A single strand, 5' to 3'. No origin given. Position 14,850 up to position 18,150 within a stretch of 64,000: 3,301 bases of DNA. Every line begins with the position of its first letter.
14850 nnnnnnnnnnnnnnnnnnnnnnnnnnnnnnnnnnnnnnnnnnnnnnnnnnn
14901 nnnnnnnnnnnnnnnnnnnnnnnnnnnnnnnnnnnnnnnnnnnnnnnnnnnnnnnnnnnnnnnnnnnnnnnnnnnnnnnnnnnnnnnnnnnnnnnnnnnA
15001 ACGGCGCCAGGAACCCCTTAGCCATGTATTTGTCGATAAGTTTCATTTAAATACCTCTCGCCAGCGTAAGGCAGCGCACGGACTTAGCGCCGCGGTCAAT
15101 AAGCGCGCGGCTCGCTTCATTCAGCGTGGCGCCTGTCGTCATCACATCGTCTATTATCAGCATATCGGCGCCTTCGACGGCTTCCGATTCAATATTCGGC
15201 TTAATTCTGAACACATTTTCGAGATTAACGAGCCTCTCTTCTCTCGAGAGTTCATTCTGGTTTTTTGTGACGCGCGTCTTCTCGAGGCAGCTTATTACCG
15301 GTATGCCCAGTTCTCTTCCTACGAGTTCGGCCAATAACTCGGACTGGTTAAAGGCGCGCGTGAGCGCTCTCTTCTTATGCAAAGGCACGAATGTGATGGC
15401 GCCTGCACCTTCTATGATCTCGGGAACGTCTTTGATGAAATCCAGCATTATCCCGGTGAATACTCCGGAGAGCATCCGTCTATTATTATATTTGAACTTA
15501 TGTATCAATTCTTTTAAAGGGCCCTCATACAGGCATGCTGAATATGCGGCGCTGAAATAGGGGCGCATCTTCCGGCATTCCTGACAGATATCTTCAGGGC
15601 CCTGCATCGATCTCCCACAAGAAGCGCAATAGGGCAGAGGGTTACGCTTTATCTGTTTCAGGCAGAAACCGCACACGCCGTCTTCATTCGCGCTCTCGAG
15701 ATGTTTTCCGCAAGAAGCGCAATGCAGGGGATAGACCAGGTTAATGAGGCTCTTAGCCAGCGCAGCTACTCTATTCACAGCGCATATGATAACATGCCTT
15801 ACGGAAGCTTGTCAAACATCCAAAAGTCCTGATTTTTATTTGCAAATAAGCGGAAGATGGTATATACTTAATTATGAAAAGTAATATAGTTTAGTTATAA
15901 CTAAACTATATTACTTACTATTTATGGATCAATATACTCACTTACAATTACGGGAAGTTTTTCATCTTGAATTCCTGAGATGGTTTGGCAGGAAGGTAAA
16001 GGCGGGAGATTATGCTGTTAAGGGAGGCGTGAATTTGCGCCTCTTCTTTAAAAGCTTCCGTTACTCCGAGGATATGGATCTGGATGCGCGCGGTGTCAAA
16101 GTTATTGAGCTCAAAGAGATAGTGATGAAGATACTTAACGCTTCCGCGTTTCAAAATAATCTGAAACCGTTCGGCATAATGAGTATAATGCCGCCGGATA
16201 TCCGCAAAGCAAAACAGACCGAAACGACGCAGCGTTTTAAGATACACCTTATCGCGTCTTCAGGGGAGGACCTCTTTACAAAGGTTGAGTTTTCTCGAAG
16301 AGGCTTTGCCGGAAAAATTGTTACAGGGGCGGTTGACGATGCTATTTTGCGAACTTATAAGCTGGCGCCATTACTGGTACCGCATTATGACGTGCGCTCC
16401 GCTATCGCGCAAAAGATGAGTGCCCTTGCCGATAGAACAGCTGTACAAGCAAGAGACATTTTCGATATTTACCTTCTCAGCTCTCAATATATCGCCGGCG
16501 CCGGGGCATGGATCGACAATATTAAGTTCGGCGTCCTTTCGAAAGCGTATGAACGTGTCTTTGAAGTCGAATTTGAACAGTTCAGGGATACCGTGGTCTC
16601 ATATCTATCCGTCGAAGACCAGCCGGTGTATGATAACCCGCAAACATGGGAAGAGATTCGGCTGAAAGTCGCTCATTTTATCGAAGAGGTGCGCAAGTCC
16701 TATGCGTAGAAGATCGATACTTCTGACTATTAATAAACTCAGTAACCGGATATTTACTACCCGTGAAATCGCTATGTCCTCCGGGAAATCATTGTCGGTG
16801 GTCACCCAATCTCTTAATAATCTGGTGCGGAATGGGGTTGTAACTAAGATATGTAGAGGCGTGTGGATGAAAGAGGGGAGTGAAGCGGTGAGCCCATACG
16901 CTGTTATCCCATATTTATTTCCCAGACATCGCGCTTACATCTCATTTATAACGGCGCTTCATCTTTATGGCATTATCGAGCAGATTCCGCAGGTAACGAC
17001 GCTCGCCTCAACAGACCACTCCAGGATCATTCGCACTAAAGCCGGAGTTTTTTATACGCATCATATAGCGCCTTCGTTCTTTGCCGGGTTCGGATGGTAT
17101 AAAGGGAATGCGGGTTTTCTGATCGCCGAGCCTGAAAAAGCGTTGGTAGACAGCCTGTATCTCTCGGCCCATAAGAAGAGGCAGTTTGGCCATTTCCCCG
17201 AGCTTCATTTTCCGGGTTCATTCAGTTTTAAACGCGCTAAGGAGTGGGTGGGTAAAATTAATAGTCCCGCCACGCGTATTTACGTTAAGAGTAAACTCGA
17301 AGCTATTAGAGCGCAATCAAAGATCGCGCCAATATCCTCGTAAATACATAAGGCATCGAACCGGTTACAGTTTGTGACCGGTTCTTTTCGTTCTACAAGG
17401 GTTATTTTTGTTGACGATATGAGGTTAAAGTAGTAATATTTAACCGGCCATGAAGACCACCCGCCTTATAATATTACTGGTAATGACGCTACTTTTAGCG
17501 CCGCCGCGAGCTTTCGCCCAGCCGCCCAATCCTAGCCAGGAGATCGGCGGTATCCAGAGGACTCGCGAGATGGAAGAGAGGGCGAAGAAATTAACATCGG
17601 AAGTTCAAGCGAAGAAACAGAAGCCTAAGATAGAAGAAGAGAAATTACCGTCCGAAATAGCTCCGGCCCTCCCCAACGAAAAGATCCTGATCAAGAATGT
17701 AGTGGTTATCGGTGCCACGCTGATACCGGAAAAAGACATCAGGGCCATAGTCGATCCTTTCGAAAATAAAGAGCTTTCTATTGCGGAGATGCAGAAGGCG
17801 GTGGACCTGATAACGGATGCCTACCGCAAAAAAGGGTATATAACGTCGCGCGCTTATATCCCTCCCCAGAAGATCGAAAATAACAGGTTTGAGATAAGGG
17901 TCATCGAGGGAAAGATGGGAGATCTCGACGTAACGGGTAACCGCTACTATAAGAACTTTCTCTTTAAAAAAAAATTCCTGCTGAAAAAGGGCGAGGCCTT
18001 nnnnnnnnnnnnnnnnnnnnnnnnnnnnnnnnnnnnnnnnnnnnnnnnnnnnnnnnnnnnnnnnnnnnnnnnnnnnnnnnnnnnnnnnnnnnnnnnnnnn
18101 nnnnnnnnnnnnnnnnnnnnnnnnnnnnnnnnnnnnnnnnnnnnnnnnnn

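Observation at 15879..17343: AbiE type IV TA pair in inverted gene order (toxin first) behind a perfect 38-bp palindrome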

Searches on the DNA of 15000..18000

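Call 66: search_rna_families(source=window, start=15000, end=18000, threshold=evalue, max_evalue=1)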
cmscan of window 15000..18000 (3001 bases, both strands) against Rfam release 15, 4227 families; matches with E-value up to 1: 0.
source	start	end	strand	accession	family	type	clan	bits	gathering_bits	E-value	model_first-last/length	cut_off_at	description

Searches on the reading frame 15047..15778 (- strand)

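Call 42: search_protein_families(library=pfam, proteins=[window:15047-15778:-], max_evalue=0.001)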
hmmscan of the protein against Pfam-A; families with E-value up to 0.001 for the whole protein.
window:15047-15778:- (243 aa): 2 families
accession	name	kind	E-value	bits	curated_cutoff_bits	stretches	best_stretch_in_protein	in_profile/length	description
PF00156.33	Pribosyltran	-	2.8e-10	40.2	26.3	1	149-241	43-125/158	Phosphoribosyl transferase domain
PF18912.6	DZR_2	-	1.5e-09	38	27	1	11-69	1-56/56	Double zinc ribbon domain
